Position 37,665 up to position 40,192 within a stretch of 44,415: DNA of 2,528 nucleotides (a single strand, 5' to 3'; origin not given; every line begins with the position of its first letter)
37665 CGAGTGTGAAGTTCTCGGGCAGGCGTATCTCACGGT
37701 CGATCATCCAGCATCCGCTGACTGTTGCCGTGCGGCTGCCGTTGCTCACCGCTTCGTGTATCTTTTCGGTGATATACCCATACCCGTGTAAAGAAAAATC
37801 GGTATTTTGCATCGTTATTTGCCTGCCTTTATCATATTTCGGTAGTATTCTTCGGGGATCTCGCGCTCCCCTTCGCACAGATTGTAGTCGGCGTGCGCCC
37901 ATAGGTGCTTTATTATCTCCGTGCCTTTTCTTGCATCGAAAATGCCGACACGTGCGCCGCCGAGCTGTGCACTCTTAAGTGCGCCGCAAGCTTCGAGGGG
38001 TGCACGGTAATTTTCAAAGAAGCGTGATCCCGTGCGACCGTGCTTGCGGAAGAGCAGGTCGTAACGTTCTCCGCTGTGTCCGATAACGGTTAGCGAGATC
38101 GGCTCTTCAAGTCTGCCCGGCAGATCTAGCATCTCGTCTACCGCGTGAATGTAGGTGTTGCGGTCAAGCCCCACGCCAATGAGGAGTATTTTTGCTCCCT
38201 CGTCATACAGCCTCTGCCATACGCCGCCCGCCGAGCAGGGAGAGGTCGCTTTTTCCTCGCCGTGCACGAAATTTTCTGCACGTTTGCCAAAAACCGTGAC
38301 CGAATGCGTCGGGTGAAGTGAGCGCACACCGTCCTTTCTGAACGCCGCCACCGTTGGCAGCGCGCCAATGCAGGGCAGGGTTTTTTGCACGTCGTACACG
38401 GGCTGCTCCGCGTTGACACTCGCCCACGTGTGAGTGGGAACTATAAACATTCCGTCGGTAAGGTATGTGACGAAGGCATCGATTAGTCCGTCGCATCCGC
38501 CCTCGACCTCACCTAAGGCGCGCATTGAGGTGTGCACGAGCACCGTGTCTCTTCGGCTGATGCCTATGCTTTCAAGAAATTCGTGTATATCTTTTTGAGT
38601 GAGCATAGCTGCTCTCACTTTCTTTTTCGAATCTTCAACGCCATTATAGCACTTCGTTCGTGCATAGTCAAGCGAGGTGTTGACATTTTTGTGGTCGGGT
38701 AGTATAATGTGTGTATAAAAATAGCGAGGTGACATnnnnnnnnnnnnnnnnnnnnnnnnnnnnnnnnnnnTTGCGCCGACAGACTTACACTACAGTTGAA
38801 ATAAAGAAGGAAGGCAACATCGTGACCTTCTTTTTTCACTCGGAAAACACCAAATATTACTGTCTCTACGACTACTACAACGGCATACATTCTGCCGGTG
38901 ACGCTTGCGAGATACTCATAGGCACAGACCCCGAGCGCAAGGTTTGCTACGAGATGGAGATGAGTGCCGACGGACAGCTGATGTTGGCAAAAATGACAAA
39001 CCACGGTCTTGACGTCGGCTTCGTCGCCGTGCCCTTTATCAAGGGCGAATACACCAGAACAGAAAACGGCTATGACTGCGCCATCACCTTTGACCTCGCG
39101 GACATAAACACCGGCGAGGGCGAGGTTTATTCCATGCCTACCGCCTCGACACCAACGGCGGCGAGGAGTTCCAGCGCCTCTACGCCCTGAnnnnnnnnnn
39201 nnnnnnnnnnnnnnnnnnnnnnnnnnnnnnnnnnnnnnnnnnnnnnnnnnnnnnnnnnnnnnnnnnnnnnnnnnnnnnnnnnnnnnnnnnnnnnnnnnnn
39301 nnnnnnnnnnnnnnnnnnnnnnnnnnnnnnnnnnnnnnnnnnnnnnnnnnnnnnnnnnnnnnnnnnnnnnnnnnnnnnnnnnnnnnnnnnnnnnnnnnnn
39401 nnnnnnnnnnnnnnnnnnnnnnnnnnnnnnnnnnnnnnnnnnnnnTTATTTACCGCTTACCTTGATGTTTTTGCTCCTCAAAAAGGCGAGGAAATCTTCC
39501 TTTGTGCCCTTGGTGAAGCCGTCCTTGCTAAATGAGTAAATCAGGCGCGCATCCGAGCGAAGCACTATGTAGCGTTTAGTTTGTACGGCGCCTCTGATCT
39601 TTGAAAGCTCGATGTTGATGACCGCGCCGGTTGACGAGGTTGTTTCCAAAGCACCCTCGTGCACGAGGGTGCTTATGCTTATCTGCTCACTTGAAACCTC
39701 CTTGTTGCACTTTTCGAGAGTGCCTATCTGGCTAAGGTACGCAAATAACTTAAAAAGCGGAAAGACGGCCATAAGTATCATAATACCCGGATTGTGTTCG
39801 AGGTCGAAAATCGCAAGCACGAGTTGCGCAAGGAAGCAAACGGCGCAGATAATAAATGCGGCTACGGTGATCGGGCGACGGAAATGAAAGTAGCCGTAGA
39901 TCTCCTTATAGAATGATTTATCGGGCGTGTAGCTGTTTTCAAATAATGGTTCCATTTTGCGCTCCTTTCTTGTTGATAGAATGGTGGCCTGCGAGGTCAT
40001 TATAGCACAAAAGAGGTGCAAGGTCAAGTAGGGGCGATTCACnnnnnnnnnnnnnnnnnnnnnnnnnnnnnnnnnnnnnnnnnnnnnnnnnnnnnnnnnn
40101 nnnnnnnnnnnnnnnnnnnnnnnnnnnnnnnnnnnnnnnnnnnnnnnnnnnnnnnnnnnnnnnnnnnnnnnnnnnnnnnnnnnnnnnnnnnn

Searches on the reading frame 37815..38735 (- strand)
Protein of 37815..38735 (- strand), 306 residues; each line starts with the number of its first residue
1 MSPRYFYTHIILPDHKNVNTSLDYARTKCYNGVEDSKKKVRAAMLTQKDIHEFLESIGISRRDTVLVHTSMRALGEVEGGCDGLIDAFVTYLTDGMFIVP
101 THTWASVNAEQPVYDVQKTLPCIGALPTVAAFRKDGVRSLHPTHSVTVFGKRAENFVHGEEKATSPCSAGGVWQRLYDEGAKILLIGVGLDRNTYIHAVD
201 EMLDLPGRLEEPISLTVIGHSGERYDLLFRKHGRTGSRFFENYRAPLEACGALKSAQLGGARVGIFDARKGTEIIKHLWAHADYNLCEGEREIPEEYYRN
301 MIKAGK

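Call 6: search_protein_families(library=pfam, proteins=[window:37815-38735:-], max_evalue=1)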
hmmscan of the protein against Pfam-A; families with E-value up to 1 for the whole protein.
window:37815-38735:- (306 aa): 1 family
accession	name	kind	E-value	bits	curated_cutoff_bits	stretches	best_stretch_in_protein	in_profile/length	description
PF02522.19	Antibiotic_NAT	-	2.3e-49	168.5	25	1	66-277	1-229/232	Aminoglycoside 3-N-acetyltransferase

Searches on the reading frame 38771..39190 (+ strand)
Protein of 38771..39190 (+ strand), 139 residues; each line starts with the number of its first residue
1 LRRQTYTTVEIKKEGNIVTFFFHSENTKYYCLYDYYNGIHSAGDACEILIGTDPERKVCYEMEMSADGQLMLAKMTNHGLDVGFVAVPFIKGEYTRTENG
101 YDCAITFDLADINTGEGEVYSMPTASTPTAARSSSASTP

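Call 6: search_protein_families(library=pfam, proteins=[window:38771-39190:+], max_evalue=1)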
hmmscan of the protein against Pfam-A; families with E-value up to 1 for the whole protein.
window:38771-39190:+ (139 aa): 1 family
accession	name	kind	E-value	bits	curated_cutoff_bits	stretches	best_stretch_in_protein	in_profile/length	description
PF23390.1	Beta-prop_WDR35_2nd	-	0.05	12.8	27.1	1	6-60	10-64/321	WDR35 second beta-propeller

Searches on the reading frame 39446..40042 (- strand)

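Call 6: search_protein_families(library=pfam, proteins=[window:39446-40042:-], max_evalue=1)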
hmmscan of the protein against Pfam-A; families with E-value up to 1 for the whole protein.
window:39446-40042:- (198 aa): 1 family
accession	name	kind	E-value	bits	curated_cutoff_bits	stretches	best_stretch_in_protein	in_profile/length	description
PF14317.12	YcxB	-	0.0015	18.7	23.3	1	136-188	9-61/61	YcxB-like protein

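Call 65: search_protein_families(library=ncbifam, proteins=[window:39446-40042:-], max_evalue=0.01)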
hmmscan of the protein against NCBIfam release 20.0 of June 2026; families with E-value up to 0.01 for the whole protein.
window:39446-40042:- (198 aa): 0 families
